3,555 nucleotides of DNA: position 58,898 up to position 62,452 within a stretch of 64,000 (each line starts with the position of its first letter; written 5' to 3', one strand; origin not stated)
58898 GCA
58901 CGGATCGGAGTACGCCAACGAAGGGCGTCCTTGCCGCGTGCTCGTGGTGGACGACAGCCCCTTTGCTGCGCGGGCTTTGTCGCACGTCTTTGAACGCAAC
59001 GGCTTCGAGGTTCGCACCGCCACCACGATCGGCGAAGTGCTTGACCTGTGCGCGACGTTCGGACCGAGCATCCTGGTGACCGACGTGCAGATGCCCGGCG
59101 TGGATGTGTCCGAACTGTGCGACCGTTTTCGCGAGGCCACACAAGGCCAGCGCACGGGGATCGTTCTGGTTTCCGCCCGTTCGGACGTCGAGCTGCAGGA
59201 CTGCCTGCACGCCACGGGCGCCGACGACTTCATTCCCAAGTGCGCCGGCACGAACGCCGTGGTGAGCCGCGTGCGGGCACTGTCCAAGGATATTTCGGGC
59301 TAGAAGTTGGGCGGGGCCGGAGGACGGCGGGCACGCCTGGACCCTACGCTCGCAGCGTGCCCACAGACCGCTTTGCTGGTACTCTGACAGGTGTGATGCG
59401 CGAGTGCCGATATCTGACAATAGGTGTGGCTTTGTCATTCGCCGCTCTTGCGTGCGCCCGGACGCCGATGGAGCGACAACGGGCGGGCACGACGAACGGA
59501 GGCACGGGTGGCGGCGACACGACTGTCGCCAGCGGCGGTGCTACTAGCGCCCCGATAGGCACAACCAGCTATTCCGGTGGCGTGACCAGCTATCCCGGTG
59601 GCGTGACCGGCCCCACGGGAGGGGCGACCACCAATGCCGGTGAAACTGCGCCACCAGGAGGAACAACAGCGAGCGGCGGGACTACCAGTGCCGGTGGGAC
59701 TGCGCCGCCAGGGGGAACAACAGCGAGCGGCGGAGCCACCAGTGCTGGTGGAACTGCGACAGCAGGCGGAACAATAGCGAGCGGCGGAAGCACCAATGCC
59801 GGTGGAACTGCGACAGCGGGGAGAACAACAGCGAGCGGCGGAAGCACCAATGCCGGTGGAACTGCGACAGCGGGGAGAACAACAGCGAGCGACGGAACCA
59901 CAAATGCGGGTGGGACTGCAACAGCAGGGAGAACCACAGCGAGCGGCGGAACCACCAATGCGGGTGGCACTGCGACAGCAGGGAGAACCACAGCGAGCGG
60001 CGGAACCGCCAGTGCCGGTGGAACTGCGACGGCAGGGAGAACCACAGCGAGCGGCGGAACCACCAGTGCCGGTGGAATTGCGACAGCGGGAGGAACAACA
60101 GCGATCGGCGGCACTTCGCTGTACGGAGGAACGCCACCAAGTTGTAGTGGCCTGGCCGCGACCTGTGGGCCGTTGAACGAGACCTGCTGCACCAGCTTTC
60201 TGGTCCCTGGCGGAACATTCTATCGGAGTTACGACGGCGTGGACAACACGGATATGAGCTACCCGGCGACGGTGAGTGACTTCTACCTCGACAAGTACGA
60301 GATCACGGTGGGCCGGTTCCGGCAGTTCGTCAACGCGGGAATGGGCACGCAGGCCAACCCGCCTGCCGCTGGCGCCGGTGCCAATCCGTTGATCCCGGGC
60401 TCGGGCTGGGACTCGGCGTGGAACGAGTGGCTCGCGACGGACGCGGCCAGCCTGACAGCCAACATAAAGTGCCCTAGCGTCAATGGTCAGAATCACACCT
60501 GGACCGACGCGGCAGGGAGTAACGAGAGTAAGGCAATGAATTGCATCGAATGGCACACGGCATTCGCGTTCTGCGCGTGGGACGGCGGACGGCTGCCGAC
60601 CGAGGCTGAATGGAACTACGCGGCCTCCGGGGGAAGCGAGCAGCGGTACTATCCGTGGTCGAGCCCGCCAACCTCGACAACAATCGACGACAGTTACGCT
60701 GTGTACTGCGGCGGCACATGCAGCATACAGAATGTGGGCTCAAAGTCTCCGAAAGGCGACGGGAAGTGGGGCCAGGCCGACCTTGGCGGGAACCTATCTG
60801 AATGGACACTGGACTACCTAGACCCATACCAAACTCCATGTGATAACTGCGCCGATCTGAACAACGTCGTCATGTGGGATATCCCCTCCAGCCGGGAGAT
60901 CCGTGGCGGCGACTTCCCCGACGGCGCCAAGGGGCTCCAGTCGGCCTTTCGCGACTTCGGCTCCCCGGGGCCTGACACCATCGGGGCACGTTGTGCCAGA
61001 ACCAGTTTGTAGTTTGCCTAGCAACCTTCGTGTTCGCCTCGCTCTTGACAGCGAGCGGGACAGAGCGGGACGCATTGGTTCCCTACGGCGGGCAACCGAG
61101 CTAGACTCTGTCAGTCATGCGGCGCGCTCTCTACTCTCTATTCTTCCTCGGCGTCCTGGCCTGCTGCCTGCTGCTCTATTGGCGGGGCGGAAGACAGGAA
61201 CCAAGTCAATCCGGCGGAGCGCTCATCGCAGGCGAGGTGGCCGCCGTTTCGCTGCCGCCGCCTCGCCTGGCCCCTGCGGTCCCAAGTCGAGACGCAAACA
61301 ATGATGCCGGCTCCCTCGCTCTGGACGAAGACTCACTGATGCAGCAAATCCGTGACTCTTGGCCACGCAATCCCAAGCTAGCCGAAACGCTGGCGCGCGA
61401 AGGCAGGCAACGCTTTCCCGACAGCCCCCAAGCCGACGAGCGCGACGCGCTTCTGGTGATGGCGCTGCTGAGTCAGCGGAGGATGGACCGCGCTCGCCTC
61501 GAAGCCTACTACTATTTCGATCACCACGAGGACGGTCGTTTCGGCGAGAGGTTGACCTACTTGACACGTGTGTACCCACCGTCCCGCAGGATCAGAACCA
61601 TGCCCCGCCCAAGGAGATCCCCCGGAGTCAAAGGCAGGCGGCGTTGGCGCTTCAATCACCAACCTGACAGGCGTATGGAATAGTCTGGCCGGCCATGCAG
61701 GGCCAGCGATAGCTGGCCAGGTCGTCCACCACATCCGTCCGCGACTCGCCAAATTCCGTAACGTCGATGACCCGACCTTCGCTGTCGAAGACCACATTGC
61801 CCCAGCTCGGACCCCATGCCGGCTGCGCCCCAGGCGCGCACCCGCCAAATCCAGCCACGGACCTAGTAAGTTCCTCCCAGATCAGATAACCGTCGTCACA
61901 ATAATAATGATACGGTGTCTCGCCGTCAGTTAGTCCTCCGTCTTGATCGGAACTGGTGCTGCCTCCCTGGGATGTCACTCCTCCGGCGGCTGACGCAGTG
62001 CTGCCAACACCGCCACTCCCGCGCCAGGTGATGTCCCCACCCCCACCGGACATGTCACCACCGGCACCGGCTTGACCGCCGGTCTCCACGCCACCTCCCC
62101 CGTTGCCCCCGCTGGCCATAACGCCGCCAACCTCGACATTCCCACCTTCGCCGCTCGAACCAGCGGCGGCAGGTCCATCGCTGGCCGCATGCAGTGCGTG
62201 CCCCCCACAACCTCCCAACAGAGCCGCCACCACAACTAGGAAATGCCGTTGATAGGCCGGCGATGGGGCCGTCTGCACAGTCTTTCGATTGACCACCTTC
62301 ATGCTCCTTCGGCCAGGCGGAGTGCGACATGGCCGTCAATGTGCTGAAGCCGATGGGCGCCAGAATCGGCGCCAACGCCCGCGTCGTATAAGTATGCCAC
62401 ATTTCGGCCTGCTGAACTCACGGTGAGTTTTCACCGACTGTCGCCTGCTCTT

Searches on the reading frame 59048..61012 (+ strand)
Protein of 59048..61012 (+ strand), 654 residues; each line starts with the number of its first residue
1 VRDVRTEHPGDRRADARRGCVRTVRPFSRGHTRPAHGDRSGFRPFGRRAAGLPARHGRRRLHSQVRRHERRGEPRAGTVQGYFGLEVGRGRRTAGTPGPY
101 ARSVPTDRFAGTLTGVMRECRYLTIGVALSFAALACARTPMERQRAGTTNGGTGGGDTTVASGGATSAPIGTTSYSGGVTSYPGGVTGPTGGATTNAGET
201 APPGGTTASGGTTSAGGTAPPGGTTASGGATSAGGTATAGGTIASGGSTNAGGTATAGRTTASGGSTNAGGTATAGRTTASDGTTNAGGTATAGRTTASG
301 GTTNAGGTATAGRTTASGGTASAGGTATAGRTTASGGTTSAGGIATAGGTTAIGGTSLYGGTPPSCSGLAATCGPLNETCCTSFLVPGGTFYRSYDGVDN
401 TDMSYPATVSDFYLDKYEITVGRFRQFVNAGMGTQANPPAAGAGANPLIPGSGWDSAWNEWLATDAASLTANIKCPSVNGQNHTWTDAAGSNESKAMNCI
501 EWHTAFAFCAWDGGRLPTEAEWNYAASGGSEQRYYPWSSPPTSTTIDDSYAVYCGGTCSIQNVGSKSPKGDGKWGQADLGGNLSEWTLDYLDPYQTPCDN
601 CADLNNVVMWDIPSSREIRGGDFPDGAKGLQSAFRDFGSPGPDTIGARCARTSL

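Call 6: search_protein_families(library=pfam, proteins=[window:59048-61012:+], max_evalue=1)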
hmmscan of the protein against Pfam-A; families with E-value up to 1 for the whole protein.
window:59048-61012:+ (654 aa): 1 family
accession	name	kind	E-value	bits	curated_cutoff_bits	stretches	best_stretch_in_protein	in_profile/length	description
PF03781.23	FGE-sulfatase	-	3e-32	112.7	23.3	1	384-651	6-255/255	Sulfatase-modifying factor enzyme 1-like domain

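Call 7: search_protein_families(library=ncbifam, proteins=[window:59048-61012:+], max_evalue=1)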
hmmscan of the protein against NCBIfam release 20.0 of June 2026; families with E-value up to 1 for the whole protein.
window:59048-61012:+ (654 aa): 7 families
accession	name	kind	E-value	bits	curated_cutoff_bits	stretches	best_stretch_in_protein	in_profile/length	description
TIGR03525.2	GldK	equivalog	3.6e-16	59.5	350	2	515-639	257-391/408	T9SS ring complex lipoprotein PorK/GldK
NF041186.1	SenA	equivalog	1.1e-15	58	420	1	399-641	191-370/382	selenoneine synthase SenA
TIGR03440.2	egtB_TIGR03440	equivalog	2.7e-11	43.2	360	1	487-640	266-401/413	ergothioneine biosynthesis protein EgtB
TIGR02171.1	Fb_sc_TIGR02171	subfamily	0.00048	18.2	544.35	1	497-595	142-222/912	TIGR02171 family lipoprotein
TIGR04344.1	ovoA_Nterm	equivalog_domain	0.013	14.4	400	1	500-595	300-388/444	5-histidylcysteine sulfoxide synthase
TIGR03524.1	GldJ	equivalog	0.029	13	458.2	1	515-535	265-285/559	gliding motility lipoprotein GldJ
NF001299.0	PRK00241.1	equivalog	0.17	11.3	158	1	493-541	89-137/263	NAD(+) diphosphatase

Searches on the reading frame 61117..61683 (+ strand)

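Call 6: search_protein_families(library=pfam, proteins=[window:61117-61683:+], max_evalue=1)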
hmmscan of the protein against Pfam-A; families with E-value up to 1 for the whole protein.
window:61117-61683:+ (188 aa): 1 family
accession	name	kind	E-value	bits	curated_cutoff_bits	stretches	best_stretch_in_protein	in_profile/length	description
PF13428.12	TPR_14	-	0.54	11.6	23.5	0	85-109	16-40/44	Tetratricopeptide repeat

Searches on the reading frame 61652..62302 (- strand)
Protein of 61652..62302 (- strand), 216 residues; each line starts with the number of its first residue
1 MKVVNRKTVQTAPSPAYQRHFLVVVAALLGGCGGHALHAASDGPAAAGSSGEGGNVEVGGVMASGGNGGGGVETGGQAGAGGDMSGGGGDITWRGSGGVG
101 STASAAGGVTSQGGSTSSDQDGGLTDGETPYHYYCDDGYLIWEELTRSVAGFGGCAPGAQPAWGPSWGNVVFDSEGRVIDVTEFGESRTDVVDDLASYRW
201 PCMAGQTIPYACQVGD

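Call 6: search_protein_families(library=pfam, proteins=[window:61652-62302:-], max_evalue=1)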
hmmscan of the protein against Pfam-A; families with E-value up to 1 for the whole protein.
window:61652-62302:- (216 aa): 0 families

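Call 7: search_protein_families(library=ncbifam, proteins=[window:61652-62302:-], max_evalue=1)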
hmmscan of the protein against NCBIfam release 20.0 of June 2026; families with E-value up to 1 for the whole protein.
window:61652-62302:- (216 aa): 0 families

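Call 46: find_encoding_contigs(protein=window:61652-62302:-, flank=10000, max_places=5)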
Protein window:61652-62302:- (216 aa): no gene with exactly this product is on record in the collection.

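Call 47: find_encoding_contigs(protein=window:61655-62296:-, flank=10000, max_places=5)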
Protein seq(214 aa) (214 aa): no gene with exactly this product is on record in the collection.

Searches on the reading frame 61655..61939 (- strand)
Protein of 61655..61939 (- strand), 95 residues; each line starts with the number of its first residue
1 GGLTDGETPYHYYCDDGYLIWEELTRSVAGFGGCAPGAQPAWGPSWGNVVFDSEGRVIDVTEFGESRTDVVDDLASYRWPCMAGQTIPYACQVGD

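Call 54: find_homologous_proteins(query=window:61655-61939:-, max_evalue=0.001)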
Query seq(95 aa) (95 aa): 1 proteins with E <= 0.001 among 1 candidates.
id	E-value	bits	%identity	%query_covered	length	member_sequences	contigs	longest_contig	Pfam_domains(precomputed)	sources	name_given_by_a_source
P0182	3.4e-15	74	52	84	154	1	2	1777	-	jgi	jgi:hypothetical protein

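Call 57: find_homologous_proteins(query=A4, max_evalue=0.001)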
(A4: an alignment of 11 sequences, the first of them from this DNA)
Query A4 (11 sequences) (95 aa, profile of the alignment): 72 proteins with E <= 0.001 among 4852 candidates.
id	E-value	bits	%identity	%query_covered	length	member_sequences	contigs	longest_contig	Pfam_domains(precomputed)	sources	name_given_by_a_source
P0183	3.9e-29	118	100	100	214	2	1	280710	-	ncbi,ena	-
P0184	5.1e-29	118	65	55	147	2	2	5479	-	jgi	jgi:hypothetical protein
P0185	5.6e-27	111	40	86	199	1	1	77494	-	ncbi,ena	-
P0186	2.1e-26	109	56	86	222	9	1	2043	-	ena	-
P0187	5.2e-26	108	50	49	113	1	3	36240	-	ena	-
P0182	6.4e-26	108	52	84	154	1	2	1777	-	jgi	jgi:hypothetical protein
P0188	8.2e-26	108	51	83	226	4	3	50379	-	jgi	jgi:hypothetical protein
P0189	1.3e-25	107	50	78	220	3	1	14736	-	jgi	jgi:hypothetical protein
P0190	9.4e-25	104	70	100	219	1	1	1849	-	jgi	jgi:hypothetical protein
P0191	1.7e-24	103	55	96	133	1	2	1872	-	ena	-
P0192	4.3e-24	102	42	82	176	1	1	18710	-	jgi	jgi:hypothetical protein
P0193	9.7e-24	101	49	69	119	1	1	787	-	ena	-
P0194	1.7e-23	100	37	85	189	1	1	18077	-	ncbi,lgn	-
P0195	3.7e-23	99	46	82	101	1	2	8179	-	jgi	jgi:hypothetical protein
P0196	5.0e-23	99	48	94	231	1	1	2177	-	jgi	jgi:hypothetical protein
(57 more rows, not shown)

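Call 58: find_encoding_contigs(protein=P0183, flank=10000, max_places=3)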
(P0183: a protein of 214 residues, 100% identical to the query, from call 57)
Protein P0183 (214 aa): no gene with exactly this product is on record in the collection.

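Call 67: predict_structure(alignment_id=A5)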
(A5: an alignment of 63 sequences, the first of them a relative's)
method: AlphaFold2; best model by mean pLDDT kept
length: 214 residues; sequences in the alignment: 63
mean_pLDDT: 66.5   pTM: 0.43
mean pLDDT of the five models: 66.5, 65.9, 65.6, 65.4, 65.2
residues with pLDDT >= 90: 55; 70-90: 36; 50-70: 61; < 50: 62
segments of 3 or more residues with pLDDT < 50: 1-3, 66-68, 77-103, 105-110, 112-125
pLDDT, mean of each block of 10 residues (from residue 1): 52 73 73 54 54 53 50 51 43 44 44 45 50 77 89 79 84 96 94 94 93 77
secondary structure, 60 per line:
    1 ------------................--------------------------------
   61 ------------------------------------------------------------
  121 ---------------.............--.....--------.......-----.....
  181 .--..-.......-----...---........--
elements in order: H13-28 H136-148 E151-155 E164-170 E176-181 H187-193 E205-212
